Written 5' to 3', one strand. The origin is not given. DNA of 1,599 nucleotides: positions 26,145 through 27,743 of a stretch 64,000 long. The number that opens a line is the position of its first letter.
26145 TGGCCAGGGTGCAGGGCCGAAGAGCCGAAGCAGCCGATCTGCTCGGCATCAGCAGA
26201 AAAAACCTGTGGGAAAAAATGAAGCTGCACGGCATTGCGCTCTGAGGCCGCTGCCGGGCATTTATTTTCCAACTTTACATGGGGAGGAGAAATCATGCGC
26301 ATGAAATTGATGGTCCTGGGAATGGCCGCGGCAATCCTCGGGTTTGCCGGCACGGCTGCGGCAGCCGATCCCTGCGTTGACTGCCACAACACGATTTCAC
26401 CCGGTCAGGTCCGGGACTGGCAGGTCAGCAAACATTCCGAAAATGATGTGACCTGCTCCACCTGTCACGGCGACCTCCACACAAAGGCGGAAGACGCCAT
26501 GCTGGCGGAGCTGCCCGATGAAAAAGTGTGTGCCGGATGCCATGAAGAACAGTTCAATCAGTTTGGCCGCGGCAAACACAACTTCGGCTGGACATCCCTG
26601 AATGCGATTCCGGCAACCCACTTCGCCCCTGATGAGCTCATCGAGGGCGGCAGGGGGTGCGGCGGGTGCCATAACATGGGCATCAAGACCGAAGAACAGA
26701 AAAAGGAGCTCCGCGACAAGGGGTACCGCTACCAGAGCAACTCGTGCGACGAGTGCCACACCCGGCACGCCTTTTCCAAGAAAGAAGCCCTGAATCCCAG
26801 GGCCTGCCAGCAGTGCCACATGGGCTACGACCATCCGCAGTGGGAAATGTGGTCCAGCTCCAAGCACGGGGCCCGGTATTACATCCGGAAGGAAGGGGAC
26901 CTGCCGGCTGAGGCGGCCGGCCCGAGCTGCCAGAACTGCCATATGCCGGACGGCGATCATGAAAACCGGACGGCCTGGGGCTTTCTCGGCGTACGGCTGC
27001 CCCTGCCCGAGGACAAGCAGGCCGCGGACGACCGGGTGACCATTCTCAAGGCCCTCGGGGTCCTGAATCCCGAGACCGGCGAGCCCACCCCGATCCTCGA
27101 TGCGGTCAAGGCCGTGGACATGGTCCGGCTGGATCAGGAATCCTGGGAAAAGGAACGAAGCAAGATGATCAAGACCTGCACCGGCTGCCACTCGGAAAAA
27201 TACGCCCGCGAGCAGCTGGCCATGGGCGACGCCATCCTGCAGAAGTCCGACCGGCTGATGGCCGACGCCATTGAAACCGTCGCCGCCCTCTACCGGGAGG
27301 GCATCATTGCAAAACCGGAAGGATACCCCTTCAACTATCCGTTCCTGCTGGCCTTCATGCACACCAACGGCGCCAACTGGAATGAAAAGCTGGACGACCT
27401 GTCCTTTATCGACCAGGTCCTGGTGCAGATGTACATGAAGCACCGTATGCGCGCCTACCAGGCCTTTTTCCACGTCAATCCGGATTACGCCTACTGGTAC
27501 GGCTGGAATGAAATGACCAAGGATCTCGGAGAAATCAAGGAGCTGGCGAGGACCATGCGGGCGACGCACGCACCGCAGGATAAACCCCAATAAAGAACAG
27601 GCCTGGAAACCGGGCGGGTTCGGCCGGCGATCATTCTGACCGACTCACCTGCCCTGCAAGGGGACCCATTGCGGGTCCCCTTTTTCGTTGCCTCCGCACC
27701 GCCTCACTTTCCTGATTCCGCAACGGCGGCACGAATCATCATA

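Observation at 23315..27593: Haem-c sensor kinase, sigma-54 activator and HAO-family octahaem cytochrome encoded as one operon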

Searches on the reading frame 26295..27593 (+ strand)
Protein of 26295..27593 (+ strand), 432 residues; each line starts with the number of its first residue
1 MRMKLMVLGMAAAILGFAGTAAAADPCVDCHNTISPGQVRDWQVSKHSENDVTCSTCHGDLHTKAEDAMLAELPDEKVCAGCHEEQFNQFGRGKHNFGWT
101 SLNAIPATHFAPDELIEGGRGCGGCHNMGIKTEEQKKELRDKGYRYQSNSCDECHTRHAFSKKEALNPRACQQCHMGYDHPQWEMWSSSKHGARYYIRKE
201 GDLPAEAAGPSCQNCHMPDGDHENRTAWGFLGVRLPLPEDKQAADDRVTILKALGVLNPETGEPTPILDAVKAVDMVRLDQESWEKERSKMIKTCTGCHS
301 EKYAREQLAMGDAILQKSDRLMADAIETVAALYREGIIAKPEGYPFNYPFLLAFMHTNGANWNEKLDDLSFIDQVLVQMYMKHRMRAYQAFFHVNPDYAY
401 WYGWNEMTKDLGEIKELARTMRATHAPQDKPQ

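Call 3: search_protein_families(library=pfam, proteins=[window:26295-27593:+], max_evalue=0.01)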
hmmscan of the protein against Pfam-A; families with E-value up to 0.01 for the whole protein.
window:26295-27593:+ (432 aa): 6 families
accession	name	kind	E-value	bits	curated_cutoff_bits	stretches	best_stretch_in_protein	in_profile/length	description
PF13447.11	Multi-haem_cyto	-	1.3e-24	87.3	21.9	2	50-217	1-174/269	Seven times multi-haem cytochrome CxxCH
PF14522.11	Cytochrome_C7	-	5.1e-14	52.3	24.8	3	117-175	10-66/67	Cytochrome c7 and related cytochrome c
PF13435.11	Cytochrome_C554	-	4.9e-13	50.3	20.8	2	78-156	1-84/84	Cytochrome c554 and c-prime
PF09699.15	Paired_CXXCH_1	-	9.6e-09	35.2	20.6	1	53-86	8-39/41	Doubled CXXCH motif (Paired_CXXCH_1)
PF14537.11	Cytochrom_c3_2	-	1.4e-07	32.3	25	0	47-175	2-78/79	Cytochrome c3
PF02085.21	Cytochrom_CIII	-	3.3e-07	31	22.9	0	120-175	47-101/101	Class III cytochrome C family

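Call 4: search_protein_families(library=ncbifam, proteins=[window:26295-27593:+], max_evalue=0.01)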
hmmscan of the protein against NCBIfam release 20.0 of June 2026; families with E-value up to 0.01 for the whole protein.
window:26295-27593:+ (432 aa): 11 families
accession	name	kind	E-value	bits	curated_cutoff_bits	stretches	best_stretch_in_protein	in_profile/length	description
NF052343.1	hydrazine_HDH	equivalog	4.3e-23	81.5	900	2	25-224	117-307/564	hydrazine dehydrogenase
TIGR03508.1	decahem_SO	subfamily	2.6e-11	43.5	192.2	1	23-93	69-134/258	DmsE family decaheme c-type cytochrome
NF041028.1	decahem_GSU2203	exception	6.5e-11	42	325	1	22-90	99-162/317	GSU2203 family decaheme c-type cytochrome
TIGR04257.1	nanowire_3heme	domain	1.7e-07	31.3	40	1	120-175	24-74/75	c(7)-type cytochrome triheme domain-containing protein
TIGR03153.1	cytochr_NrfH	equivalog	1e-06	28.9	134.2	0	21-60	25-61/138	cytochrome c nitrite reductase small subunit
TIGR01905.1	paired_CXXCH_1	subfamily_domain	1.9e-05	24.5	25.2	1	53-86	8-39/41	doubled CXXCH domain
TIGR03507.1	decahem_SO1788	subfamily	4.1e-05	22.2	209.3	1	26-86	245-305/672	OmcA/MtrC family decaheme c-type cytochrome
NF043011.1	CytC7_Geobact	equivalog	0.00042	20.8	120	1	7-86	4-77/89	cytochrome c7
NF041198.1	UshA_like_PCGU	equivalog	0.00077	18.2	275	1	26-86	444-511/519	UshA-like (seleno)protein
TIGR03146.1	cyt_nit_nrfB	equivalog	0.00092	19.5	166.6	1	23-86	83-144/145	cytochrome c nitrite reductase pentaheme subunit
NF008659.0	PRK11659.1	equivalog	0.0019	17.9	184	1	25-88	111-172/188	cytochrome c nitrite reductase pentaheme subunit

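Call 16: find_homologous_proteins(query=window:26295-27593:+, max_evalue=1e-10)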
Query window:26295-27593:+ (432 aa): 4885 proteins with E <= 1e-10 among 8000 candidates; the best 120 are listed.
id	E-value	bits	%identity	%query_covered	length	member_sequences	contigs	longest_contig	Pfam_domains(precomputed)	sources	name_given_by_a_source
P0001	5.0e-263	891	85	98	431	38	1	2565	PF09699.16,PF14537.12,PF13435.12,PF02085.22,PF13447.12,PF14522.12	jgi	jgi:hydroxylamine dehydrogenase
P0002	3.9e-252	855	82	98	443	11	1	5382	PF09699.16,PF14537.12,PF13435.12,PF13447.12,PF14522.12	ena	-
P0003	6.6e-252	854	83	99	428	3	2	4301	PF09699.16,PF14537.12,PF13435.12,PF13447.12,PF14522.12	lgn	-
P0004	5.4e-250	848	82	98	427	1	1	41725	PF09699.16,PF14537.12,PF13435.12,PF13447.12,PF14522.12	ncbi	ncbi:MAG: multiheme c-type cytochrome [Pseudomonadota bacterium]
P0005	5.1e-249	845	82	97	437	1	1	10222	PF09699.16,PF14537.12,PF13435.12,PF13447.12,PF14522.12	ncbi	ncbi:multiheme c-type cytochrome [Thermodesulfobacteriota bacterium]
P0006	9.1e-248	841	81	99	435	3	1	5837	PF09699.16,PF14537.12,PF13435.12,PF02085.22,PF13447.12,PF14522.12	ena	-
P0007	8.1e-247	837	84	93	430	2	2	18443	PF09699.16,PF14537.12,PF13435.12,PF02085.22,PF13447.12,PF14522.12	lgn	-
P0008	1.4e-246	837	80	98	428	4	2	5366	PF09699.16,PF14537.12,PF13435.12,PF13447.12,PF14522.12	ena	-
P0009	1.9e-245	833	80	98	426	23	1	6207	PF09699.16,PF14537.12,PF13435.12,PF13447.12,PF14522.12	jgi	-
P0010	1.1e-244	830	83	92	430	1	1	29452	PF09699.16,PF14537.12,PF13435.12,PF13447.12,PF14522.12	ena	-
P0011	1.4e-244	830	81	97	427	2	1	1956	PF09699.16,PF14537.12,PF13435.12,PF13447.12,PF14522.12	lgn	-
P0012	3.2e-244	829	80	98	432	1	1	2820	PF09699.16,PF14537.12,PF13435.12,PF13447.12,PF14522.12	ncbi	-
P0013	1.3e-243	827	79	98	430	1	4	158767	PF14537.12,PF13435.12,PF13447.12,PF14522.12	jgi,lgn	-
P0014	2.1e-242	823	82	92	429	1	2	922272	PF09699.16,PF14537.12,PF13435.12,PF13447.12,PF14522.12,PF22113.2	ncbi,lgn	-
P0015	1.3e-241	820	79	98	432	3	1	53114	PF09699.16,PF14537.12,PF13435.12,PF02085.22,PF13447.12,PF14522.12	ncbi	-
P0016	1.5e-241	820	77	99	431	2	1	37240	PF09699.16,PF14537.12,PF13435.12,PF02085.22,PF13447.12,PF14522.12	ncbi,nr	ncbi:MAG: multiheme c-type cytochrome [Desulfurivibrionaceae bacterium]|nr:multiheme c-type cytochro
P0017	4.4e-241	819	78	98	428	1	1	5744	PF09699.16,PF14537.12,PF13435.12,PF13447.12,PF14522.12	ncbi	-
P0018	4.4e-241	819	82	93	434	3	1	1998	PF09699.16,PF14537.12,PF13435.12,PF13447.12,PF14522.12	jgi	jgi:hypothetical protein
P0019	5.6e-241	818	78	98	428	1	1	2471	PF09699.16,PF14537.12,PF13435.12,PF13447.12,PF14522.12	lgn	-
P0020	4.1e-240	815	78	98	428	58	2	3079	PF09699.16,PF14537.12,PF13435.12,PF02085.22,PF13447.12,PF14522.12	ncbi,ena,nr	ncbi:MAG: cytochrome C [Desulfobulbaceae bacterium]|nr:cytochrome C [Desulfobulbaceae bacterium]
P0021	6.5e-240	815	77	98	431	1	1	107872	PF09699.16,PF14537.12,PF13435.12,PF02085.22,PF13447.12,PF14522.12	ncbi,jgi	-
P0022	8.2e-239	811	78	98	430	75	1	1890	PF09699.16,PF14537.12,PF13435.12,PF13447.12,PF14522.12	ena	-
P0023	1.5e-238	810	78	98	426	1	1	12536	PF14537.12,PF13435.12,PF13447.12,PF14522.12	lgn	-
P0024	1.6e-238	810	78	98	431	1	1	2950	PF14537.12,PF13435.12,PF13447.12,PF14522.12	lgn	-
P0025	2.6e-238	809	76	100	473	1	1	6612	PF14537.12,PF13435.12,PF02085.22,PF13447.12,PF14522.12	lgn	-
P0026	1.8e-237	807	80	93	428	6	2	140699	PF09699.16,PF14537.12,PF13435.12,PF13447.12,PF14522.12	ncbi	-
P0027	2.2e-237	806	78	98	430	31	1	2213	PF13435.12,PF13447.12,PF14522.12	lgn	-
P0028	2.9e-237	806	77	98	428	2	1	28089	PF14537.12,PF13435.12,PF13447.12,PF14522.12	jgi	-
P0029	6.7e-237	805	77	98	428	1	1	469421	PF09699.16,PF14537.12,PF13435.12,PF02085.22,PF13447.12,PF14522.12,PF22113.2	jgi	jgi:hydroxylamine dehydrogenase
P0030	2.0e-236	803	79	98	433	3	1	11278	PF14537.12,PF13435.12,PF13447.12,PF14522.12,PF22113.2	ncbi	-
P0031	3.2e-236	803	78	98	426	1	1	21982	PF09699.16,PF14537.12,PF13435.12,PF13447.12,PF14522.12,PF22113.2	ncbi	-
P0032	3.6e-236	802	78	99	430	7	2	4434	PF09699.16,PF14537.12,PF13435.12,PF13447.12,PF14522.12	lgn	-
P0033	4.7e-236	802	79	93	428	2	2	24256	PF14537.12,PF13435.12,PF13447.12,PF14522.12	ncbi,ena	-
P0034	4.9e-236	802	76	99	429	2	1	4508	PF14537.12,PF13435.12,PF13447.12,PF14522.12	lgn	-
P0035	1.1e-235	801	76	98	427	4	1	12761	PF09699.16,PF14537.12,PF13435.12,PF02085.22,PF13447.12,PF14522.12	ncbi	-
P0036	1.2e-235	801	78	96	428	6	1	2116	PF09699.16,PF14537.12,PF13435.12,PF13447.12,PF14522.12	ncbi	ncbi:MAG: multiheme c-type cytochrome [Thermodesulfobacteriota bacterium]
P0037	1.4e-235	800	78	98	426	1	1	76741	PF09699.16,PF14537.12,PF13435.12,PF13447.12,PF14522.12,PF22113.2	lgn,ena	-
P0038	1.6e-235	800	84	90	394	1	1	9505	PF09699.16,PF14537.12,PF13435.12,PF13447.12,PF14522.12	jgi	jgi:predicted CXXCH cytochrome family protein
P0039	1.7e-235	800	77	98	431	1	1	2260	PF14537.12,PF13435.12,PF13447.12,PF14522.12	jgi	jgi:hypothetical protein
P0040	1.8e-235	800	77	98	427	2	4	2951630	PF14537.12,PF13435.12,PF13447.12,PF14522.12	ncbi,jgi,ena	ncbi:multiheme c-type cytochrome [Thermodesulfobacteriota bacterium B35]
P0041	2.8e-235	799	77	97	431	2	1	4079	PF09699.16,PF14537.12,PF13435.12,PF13447.12,PF14522.12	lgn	-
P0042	4.3e-235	799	76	98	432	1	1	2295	PF13435.12,PF13447.12,PF14522.12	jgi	-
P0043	4.6e-235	799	76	98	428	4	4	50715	PF14537.12,PF13435.12,PF13447.12,PF14522.12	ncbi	-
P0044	6.2e-235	798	77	98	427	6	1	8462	PF09699.16,PF14537.12,PF13435.12,PF02085.22,PF13447.12,PF14522.12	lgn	-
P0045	1.1e-234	797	78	96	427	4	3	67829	PF09699.16,PF14537.12,PF13435.12,PF13447.12,PF14522.12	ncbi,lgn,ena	-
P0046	2.2e-234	796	77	99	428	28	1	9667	PF09699.16,PF14537.12,PF13435.12,PF13447.12,PF14522.12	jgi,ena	-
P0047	7.1e-234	795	75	99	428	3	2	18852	PF09699.16,PF14537.12,PF13435.12,PF13447.12,PF14522.12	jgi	jgi:hypothetical protein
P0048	8.1e-234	795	76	98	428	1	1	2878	PF14537.12,PF13435.12,PF13447.12,PF14522.12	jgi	-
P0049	9.6e-234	794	76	99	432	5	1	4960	PF09699.16,PF14537.12,PF13435.12,PF13447.12,PF14522.12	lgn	-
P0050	1.0e-233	794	77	97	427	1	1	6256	PF09699.16,PF14537.12,PF13435.12,PF13447.12,PF14522.12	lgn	-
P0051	1.2e-233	794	76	98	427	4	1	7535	PF14537.12,PF13435.12,PF02085.22,PF13447.12,PF14522.12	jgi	-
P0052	1.4e-233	794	76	98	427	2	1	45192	PF14537.12,PF13435.12,PF02085.22,PF13447.12,PF14522.12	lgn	-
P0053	1.9e-233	793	76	97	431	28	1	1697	PF14537.12,PF13435.12,PF13447.12,PF14522.12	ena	-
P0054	2.5e-233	793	76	97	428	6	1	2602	PF09699.16,PF14537.12,PF13435.12,PF13447.12,PF14522.12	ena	-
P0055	2.7e-233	793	77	97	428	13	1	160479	PF14537.12,PF13435.12,PF13447.12,PF14522.12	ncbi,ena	-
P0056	3.7e-233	792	78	97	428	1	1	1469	PF09699.16,PF14537.12,PF13435.12,PF13447.12,PF14522.12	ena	-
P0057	3.9e-233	792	77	97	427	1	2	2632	PF09699.16,PF14537.12,PF13435.12,PF13447.12,PF14522.12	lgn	-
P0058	4.5e-233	792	76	99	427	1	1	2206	PF09699.16,PF14537.12,PF13435.12,PF02085.22,PF13447.12,PF14522.12,PF22113.2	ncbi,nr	ncbi:MAG: cytochrome c3 family protein [Desulfosarcina sp.]|nr:cytochrome c3 family protein [Desulfo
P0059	5.0e-233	792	76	98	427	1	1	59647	PF14537.12,PF13435.12,PF13447.12,PF14522.12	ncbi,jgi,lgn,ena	-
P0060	7.9e-233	791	75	98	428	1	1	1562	PF09699.16,PF14537.12,PF13435.12,PF02085.22,PF13447.12,PF14522.12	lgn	-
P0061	9.6e-233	791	76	98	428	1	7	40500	PF09699.16,PF14537.12,PF13435.12,PF13447.12,PF14522.12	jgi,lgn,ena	-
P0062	1.0e-232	791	76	99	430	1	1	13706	PF14537.12,PF13435.12,PF02085.22,PF13447.12,PF14522.12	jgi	jgi:hypothetical protein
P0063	1.2e-232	791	77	96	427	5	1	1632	PF09699.16,PF14537.12,PF13435.12,PF02085.22,PF13447.12,PF14522.12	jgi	-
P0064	1.3e-232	791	76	98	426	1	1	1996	PF09699.16,PF14537.12,PF13435.12,PF13447.12,PF14522.12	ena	-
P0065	1.7e-232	790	76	98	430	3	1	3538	PF14537.12,PF13435.12,PF13447.12,PF14522.12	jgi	-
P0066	2.1e-232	790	76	97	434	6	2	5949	PF09699.16,PF14537.12,PF13435.12,PF13447.12,PF14522.12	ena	-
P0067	2.1e-232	790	75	98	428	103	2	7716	PF14537.12,PF13435.12,PF13447.12,PF14522.12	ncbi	-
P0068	4.0e-232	789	76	98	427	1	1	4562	PF14537.12,PF13435.12,PF13447.12,PF14522.12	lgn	-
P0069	4.8e-232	789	76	98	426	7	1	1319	PF14537.12,PF13435.12,PF02085.22,PF13447.12,PF14522.12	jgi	jgi:uncharacterized CHY-type Zn-finger protein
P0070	7.2e-232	788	76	98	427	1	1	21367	PF09699.16,PF14537.12,PF13435.12,PF02085.22,PF13447.12,PF14522.12,PF22113.2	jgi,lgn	jgi:hypothetical protein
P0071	8.5e-232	788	79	92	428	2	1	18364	PF14537.12,PF13435.12,PF02085.22,PF13447.12,PF14522.12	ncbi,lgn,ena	-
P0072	1.2e-231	787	76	98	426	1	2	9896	PF14537.12,PF13435.12,PF02085.22,PF13447.12,PF14522.12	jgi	jgi:hypothetical protein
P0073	1.3e-231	787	75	99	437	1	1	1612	PF14537.12,PF13435.12,PF13447.12,PF14522.12,PF22113.2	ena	-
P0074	1.3e-231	787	75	99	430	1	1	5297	PF14537.12,PF13435.12,PF13447.12,PF14522.12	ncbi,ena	-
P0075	1.3e-231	787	76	98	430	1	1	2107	PF14537.12,PF13435.12,PF13447.12,PF14522.12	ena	-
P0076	1.4e-231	787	78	94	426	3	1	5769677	PF09699.16,PF14537.12,PF13435.12,PF02085.22,PF13447.12,PF14522.12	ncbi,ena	-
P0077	2.0e-231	787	77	97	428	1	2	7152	PF09699.16,PF14537.12,PF13435.12,PF13447.12,PF14522.12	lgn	-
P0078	2.5e-231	786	78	95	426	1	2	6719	PF14537.12,PF13435.12,PF13447.12,PF14522.12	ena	-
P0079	2.9e-231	786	76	99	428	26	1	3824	PF09699.16,PF14537.12,PF13435.12,PF13447.12,PF14522.12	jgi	-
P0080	4.1e-231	786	76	98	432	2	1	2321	PF09699.16,PF14537.12,PF13435.12,PF13447.12,PF14522.12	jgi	jgi:hypothetical protein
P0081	5.4e-231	785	75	98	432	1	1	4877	PF09699.16,PF14537.12,PF13435.12,PF13447.12,PF14522.12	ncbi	-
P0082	9.3e-231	785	75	99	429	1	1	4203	PF14537.12,PF13435.12,PF13447.12,PF14522.12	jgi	jgi:hypothetical protein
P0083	1.3e-230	784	82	89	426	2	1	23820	PF09699.16,PF14537.12,PF13435.12,PF13447.12,PF14522.12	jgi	-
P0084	1.3e-230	784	79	93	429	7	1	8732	PF14537.12,PF13435.12,PF13447.12,PF14522.12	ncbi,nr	ncbi:cytochrome C [bacterium]|nr:cytochrome C [bacterium]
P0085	1.8e-230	784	76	98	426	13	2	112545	PF14537.12,PF13435.12,PF13447.12,PF14522.12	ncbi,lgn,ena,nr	ncbi:MAG: cytochrome C [candidate division Zixibacteria bacterium]|nr:cytochrome C [candidate divisi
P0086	1.8e-230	784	77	96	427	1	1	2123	PF09699.16,PF14537.12,PF13435.12,PF13447.12,PF14522.12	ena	-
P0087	1.9e-230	783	75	97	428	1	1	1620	PF14537.12,PF13435.12,PF13447.12,PF14522.12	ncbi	-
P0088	2.1e-230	783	74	99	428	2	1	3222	PF09699.16,PF14537.12,PF13435.12,PF02085.22,PF13447.12,PF14522.12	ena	-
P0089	2.4e-230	783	75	98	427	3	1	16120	PF13435.12,PF13447.12,PF14522.12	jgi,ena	-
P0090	2.5e-230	783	74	99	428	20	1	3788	PF09699.16,PF14537.12,PF13435.12,PF02085.22,PF13447.12,PF14522.12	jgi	jgi:hydroxylamine dehydrogenase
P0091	3.2e-230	783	77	92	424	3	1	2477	PF09699.16,PF14537.12,PF13435.12,PF13447.12,PF14522.12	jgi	-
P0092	3.5e-230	783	75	98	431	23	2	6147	PF14537.12,PF13435.12,PF13447.12,PF14522.12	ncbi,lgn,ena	-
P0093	3.7e-230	783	75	98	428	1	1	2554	PF09699.16,PF14537.12,PF13435.12,PF13447.12,PF14522.12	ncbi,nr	ncbi:MAG: multiheme c-type cytochrome [Thermodesulfobacteriota bacterium]|nr:multiheme c-type cytoch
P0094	4.1e-230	782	75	98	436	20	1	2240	PF09699.16,PF14537.12,PF13435.12,PF13447.12,PF14522.12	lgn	-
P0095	4.2e-230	782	75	98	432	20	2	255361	PF14537.12,PF13435.12,PF13447.12,PF14522.12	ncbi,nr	ncbi:MAG: cytochrome C [Proteobacteria bacterium]|nr:cytochrome C [Pseudomonadota bacterium] MBU1648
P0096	7.2e-230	782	75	98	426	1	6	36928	PF09699.16,PF14537.12,PF13435.12,PF13447.12,PF14522.12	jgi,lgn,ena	jgi:cytochrome c1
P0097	7.6e-230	781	74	99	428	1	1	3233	PF09699.16,PF14537.12,PF13435.12,PF02085.22,PF13447.12,PF14522.12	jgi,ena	-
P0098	7.9e-230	781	75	98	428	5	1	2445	PF14537.12,PF13435.12,PF02085.22,PF13447.12,PF14522.12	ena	-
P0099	1.1e-229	781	74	99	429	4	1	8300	PF09699.16,PF14537.12,PF13435.12,PF13447.12,PF14522.12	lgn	-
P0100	1.2e-229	781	77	93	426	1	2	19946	PF09699.16,PF14537.12,PF13435.12,PF13447.12,PF14522.12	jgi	jgi:formate-dependent nitrite reductase cytochrome c552 subunit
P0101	1.3e-229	781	76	98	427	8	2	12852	PF14537.12,PF13435.12,PF13447.12,PF14522.12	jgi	-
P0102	1.5e-229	780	74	98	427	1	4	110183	PF14537.12,PF13435.12,PF13447.12,PF14522.12,PF22113.2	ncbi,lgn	ncbi:MAG: multiheme c-type cytochrome [Thermodesulfobacteriota bacterium]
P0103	1.6e-229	780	77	94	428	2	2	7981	PF09699.16,PF14537.12,PF13435.12,PF02085.22,PF13447.12,PF14522.12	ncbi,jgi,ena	-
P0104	1.8e-229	780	75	98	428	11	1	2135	PF09699.16,PF14537.12,PF13435.12,PF13447.12,PF14522.12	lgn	-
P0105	2.3e-229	780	76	98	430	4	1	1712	PF13435.12,PF13447.12,PF14522.12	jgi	jgi:hydroxylamine dehydrogenase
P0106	3.6e-229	779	76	98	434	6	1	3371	PF09699.16,PF14537.12,PF13435.12,PF13447.12,PF14522.12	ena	-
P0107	3.8e-229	779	75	98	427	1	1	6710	PF14537.12,PF13435.12,PF13447.12,PF14522.12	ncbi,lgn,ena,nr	ncbi:MAG: cytochrome C [Candidatus Zixiibacteriota bacterium]|nr:MAG: cytochrome C [candidate divisi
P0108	3.9e-229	779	76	97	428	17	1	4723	PF14537.12,PF13435.12,PF02085.22,PF13447.12,PF14522.12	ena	-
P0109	4.5e-229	779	75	98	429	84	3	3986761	PF09699.16,PF14537.12,PF13435.12,PF13447.12,PF14522.12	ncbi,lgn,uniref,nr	ncbi:hypothetical protein UWK_00763 [Desulfocapsa sulfexigens DSM 10523]|uniref:Uncharacterized prot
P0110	5.0e-229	779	75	98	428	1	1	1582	PF09699.16,PF14537.12,PF13435.12,PF13447.12,PF14522.12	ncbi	-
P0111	8.1e-229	778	75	98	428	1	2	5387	PF14537.12,PF13435.12,PF13447.12,PF14522.12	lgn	-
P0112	1.0e-228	778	74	98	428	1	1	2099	PF09699.16,PF14537.12,PF13435.12,PF02085.22,PF13447.12,PF14522.12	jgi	jgi:hydroxylamine dehydrogenase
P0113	1.3e-228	777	77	95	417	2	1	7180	PF14537.12,PF13435.12,PF02085.22,PF13447.12,PF14522.12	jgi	-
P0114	1.6e-228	777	73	98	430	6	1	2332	PF09699.16,PF14537.12,PF13435.12,PF13447.12,PF14522.12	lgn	-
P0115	1.9e-228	777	76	98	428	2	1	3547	PF14537.12,PF13435.12,PF02085.22,PF13447.12,PF14522.12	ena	-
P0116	2.2e-228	777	74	98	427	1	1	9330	PF13435.12,PF13447.12,PF14522.12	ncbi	-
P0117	2.4e-228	777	74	98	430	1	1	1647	PF09699.16,PF14537.12,PF13435.12,PF13447.12,PF14522.12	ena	-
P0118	2.6e-228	776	75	98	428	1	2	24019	PF14537.12,PF13435.12,PF13447.12,PF14522.12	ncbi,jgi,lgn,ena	-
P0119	3.4e-228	776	77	95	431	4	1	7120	PF09699.16,PF14537.12,PF13435.12,PF13447.12,PF14522.12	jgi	-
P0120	3.6e-228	776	74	99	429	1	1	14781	PF09699.16,PF14537.12,PF13435.12,PF13447.12,PF14522.12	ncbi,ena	-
